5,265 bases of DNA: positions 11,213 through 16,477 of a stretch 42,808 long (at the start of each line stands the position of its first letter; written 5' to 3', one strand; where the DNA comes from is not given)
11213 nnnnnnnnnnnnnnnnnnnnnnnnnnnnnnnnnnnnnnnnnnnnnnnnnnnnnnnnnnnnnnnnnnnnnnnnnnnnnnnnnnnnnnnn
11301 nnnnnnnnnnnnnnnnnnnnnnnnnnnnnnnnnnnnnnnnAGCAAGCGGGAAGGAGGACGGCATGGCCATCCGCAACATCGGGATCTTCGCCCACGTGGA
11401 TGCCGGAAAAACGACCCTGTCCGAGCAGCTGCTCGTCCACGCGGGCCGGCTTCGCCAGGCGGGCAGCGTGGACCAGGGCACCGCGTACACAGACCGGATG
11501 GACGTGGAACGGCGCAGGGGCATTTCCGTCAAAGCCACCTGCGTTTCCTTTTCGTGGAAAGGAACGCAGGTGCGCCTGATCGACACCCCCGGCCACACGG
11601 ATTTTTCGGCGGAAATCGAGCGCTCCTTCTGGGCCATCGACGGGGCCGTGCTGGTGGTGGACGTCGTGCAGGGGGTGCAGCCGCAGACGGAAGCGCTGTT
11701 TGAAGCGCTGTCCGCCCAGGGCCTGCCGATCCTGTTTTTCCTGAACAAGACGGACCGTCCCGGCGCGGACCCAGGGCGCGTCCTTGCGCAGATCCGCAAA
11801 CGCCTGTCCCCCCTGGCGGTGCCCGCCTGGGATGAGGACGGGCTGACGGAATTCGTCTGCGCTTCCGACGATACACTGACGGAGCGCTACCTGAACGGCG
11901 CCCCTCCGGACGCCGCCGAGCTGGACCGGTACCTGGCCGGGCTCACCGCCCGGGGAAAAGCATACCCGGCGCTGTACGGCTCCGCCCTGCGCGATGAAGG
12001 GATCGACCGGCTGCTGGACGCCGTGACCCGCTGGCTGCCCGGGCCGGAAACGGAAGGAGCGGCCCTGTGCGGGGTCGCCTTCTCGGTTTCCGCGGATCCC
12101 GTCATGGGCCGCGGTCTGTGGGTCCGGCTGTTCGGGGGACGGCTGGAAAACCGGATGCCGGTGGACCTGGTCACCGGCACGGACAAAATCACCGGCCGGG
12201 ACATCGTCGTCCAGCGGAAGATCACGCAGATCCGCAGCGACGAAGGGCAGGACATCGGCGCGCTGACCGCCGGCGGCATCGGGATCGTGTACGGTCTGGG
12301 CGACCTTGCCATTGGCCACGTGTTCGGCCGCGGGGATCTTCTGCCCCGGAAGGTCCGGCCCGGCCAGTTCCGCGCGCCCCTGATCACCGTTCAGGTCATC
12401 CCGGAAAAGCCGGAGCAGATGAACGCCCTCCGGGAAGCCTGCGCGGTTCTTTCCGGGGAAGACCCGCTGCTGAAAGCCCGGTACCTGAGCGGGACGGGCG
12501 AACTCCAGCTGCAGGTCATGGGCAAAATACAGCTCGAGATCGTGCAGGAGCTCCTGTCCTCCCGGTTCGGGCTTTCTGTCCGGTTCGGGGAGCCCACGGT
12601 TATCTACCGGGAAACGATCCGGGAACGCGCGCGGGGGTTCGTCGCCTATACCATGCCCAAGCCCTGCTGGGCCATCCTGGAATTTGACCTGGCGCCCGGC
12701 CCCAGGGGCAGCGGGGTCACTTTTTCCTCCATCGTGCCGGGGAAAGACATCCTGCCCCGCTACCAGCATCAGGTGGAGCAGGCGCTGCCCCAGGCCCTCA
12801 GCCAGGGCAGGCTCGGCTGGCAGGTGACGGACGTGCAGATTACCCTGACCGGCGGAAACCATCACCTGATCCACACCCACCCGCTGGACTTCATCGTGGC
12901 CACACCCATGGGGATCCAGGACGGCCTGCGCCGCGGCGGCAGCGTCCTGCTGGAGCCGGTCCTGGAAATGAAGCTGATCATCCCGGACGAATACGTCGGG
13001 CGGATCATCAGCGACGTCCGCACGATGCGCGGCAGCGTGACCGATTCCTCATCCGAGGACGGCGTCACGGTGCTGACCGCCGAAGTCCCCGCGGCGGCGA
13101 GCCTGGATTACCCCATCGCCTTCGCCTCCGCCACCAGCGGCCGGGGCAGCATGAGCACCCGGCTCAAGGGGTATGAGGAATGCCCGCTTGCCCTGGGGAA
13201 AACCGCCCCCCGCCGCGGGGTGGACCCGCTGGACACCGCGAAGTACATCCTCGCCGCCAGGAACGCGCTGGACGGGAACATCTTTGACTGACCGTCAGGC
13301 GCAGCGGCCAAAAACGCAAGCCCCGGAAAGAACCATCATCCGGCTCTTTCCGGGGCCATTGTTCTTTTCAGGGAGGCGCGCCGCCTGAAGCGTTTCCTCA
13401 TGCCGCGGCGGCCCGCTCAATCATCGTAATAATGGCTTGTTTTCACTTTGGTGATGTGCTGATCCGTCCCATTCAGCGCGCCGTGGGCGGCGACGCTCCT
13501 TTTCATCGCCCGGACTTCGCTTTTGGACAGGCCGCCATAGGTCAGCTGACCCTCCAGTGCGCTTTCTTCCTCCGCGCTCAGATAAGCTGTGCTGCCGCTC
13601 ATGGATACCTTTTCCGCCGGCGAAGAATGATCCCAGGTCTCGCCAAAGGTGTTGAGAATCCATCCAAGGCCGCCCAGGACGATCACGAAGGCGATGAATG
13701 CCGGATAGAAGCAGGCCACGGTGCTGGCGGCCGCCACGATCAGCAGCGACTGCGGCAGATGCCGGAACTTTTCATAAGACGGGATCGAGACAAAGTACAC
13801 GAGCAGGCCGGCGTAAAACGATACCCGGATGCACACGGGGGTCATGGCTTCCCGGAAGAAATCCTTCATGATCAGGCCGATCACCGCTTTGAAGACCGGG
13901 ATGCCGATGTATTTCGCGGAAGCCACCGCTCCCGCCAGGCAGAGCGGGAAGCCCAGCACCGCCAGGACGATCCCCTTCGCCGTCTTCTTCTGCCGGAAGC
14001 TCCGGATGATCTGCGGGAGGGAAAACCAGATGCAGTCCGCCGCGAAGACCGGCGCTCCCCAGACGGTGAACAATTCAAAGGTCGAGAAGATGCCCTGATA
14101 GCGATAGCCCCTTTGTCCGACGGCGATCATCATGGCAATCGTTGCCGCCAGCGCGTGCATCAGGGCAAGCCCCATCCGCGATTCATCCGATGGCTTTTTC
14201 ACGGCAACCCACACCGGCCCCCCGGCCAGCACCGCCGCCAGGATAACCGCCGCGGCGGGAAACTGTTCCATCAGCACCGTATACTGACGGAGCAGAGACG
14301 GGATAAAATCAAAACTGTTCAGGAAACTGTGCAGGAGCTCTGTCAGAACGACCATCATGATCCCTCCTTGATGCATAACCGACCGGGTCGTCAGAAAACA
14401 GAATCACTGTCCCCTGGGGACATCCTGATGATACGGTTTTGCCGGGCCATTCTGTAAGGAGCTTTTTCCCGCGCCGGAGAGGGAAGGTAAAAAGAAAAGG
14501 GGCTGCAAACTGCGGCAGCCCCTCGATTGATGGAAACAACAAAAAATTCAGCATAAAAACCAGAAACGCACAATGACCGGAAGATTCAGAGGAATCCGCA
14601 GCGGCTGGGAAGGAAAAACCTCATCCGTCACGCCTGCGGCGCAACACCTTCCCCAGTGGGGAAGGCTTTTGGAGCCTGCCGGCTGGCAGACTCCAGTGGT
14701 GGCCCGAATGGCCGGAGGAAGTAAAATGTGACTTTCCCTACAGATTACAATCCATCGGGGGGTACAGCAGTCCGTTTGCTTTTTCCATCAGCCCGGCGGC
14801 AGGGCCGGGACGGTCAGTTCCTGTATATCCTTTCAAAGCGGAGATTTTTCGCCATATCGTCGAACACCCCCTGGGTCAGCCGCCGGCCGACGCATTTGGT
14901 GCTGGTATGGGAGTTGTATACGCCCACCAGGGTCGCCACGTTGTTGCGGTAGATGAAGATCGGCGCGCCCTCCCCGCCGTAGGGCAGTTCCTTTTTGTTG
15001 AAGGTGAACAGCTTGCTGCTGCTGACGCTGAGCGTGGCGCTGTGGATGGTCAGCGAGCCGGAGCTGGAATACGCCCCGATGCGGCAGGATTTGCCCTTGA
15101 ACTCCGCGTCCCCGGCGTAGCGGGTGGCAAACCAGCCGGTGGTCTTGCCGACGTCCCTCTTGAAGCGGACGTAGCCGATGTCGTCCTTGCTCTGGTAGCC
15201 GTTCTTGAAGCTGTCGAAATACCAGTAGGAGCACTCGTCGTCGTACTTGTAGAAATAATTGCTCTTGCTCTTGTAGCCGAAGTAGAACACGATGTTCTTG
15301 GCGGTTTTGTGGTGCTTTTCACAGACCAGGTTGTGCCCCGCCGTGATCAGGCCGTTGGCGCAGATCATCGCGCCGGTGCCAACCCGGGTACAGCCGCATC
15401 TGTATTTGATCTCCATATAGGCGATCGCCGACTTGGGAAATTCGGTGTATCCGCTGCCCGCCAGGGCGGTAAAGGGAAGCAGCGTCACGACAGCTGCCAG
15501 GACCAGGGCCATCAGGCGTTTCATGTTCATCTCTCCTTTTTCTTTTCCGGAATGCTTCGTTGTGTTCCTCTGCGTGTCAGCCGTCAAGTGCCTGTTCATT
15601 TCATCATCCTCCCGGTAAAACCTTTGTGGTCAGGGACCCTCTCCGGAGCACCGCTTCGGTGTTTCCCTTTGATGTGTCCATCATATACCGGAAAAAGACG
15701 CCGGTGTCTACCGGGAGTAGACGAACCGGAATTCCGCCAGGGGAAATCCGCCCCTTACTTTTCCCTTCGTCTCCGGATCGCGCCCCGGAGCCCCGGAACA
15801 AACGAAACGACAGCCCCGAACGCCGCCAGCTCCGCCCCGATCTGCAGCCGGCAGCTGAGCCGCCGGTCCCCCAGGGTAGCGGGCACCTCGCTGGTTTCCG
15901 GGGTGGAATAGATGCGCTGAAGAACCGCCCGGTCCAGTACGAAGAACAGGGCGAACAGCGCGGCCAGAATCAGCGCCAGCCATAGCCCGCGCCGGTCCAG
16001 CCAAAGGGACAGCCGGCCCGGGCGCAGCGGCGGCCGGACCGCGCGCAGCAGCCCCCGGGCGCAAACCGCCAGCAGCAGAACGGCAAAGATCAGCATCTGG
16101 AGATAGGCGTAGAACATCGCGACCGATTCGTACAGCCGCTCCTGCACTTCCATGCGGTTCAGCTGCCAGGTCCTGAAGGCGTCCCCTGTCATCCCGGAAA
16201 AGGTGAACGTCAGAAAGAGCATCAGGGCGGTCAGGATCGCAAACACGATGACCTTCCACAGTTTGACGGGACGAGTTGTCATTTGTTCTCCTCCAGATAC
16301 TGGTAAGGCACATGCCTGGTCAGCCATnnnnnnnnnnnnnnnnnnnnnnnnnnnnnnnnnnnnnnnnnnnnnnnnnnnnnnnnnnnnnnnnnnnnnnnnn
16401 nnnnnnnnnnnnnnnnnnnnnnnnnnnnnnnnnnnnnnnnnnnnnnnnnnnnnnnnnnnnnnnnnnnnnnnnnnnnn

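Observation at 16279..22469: Complete split Trl1/Tpt1-style RNA heal-and-seal pathway in one bacterial operon, giving KptA a plausible endogenous substrate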

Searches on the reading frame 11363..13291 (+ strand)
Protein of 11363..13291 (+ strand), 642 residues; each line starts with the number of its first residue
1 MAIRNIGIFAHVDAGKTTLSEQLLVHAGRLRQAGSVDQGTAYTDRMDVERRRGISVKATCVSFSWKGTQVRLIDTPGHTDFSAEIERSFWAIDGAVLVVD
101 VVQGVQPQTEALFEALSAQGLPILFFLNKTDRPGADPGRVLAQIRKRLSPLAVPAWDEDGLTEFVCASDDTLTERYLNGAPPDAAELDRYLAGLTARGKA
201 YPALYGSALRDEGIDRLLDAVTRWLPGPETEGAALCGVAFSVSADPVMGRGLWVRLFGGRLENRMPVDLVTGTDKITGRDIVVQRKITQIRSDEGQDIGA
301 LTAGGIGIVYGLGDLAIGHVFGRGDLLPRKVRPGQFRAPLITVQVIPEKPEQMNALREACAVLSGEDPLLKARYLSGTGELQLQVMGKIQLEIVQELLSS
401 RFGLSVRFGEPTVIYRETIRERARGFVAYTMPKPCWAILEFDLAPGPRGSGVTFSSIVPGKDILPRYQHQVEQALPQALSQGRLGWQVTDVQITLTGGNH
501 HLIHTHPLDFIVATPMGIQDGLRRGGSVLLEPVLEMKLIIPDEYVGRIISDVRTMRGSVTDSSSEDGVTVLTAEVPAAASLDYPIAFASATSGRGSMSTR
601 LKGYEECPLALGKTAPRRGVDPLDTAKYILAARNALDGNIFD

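Call 50: search_protein_families(library=pfam, proteins=[window:11363-13291:+], max_evalue=0.001)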
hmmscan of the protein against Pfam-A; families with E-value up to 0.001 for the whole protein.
window:11363-13291:+ (642 aa): 5 families
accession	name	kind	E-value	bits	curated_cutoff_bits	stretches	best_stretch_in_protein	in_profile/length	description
PF00009.33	GTP_EFTU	-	8.2e-54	182.5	26.5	1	2-226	2-187/188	Elongation factor Tu GTP binding domain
PF00679.30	EFG_C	-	4.1e-21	75.2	27.9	1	528-610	1-84/89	Elongation factor G C-terminus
PF03764.24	EFG_IV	-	1.1e-17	64.4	24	1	411-524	1-119/121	Elongation factor G, domain IV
PF14492.12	EFG_III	-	3.6e-10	40.2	27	1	338-409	3-74/75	Elongation Factor G, domain III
PF01926.29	MMR_HSR1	-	7.7e-07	29.7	21.9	1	7-129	3-113/113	50S ribosome-binding GTPase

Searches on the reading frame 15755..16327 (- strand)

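Call 3: search_protein_families(library=pfam, proteins=[window:15755-16327:-], max_evalue=0.01)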
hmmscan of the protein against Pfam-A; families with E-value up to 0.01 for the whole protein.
window:15755-16327:- (190 aa): 1 family
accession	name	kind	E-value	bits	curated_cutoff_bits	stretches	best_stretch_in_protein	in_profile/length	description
PF04893.22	Yip1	-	0.0042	17.4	28.6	0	10-89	8-79/173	Yip1 domain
